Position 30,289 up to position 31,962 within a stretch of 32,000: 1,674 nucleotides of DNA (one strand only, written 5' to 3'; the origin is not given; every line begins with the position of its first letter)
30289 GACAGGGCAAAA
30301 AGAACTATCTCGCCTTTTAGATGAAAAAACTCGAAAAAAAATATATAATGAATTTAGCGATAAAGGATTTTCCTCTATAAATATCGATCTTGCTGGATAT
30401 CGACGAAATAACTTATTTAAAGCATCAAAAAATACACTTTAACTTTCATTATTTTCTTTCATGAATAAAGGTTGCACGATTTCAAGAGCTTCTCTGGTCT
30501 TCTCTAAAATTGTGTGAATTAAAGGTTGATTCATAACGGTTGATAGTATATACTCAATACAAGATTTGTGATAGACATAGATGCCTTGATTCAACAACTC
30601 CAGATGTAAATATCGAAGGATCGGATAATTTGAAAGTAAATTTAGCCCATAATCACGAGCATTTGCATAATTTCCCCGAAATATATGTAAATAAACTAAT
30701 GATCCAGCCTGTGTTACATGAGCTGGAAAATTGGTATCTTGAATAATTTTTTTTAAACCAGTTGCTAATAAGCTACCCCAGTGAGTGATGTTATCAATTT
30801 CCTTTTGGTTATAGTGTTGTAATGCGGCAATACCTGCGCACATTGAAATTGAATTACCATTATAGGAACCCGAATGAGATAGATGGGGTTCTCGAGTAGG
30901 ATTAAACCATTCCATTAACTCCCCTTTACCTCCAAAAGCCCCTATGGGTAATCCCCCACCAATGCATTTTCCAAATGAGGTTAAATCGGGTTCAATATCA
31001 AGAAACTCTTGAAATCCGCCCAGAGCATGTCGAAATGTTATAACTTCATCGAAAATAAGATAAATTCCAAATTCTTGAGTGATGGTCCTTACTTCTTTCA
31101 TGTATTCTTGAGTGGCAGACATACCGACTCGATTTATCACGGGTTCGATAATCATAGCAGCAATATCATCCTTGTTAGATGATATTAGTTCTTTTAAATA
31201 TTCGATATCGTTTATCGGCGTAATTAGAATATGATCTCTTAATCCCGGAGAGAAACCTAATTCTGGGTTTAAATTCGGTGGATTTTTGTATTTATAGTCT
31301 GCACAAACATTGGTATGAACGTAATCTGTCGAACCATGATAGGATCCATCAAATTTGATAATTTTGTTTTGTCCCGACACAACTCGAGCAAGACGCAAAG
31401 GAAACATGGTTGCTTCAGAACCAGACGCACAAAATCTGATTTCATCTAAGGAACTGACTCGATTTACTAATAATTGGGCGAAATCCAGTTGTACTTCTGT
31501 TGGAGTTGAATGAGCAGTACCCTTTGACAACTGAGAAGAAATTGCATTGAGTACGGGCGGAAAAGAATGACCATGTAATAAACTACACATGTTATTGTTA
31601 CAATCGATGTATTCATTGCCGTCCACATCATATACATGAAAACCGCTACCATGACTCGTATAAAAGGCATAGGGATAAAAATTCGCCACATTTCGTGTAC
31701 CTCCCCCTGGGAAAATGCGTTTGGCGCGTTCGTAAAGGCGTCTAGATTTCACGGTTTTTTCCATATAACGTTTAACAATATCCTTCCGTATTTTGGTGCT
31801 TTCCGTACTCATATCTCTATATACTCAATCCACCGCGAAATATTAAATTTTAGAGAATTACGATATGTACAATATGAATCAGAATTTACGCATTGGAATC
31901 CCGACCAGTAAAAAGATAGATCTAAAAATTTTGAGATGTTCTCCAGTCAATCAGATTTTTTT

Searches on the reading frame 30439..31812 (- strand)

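Call 84: search_protein_families(library=pfam, proteins=[window:30439-31812:-], max_evalue=0.0001)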
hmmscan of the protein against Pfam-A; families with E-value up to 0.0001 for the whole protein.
window:30439-31812:- (457 aa): 1 family
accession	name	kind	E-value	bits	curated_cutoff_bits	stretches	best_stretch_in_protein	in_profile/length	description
PF00202.27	Aminotran_3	-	4.5e-55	187.4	30.5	1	50-441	11-401/403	Aminotransferase class-III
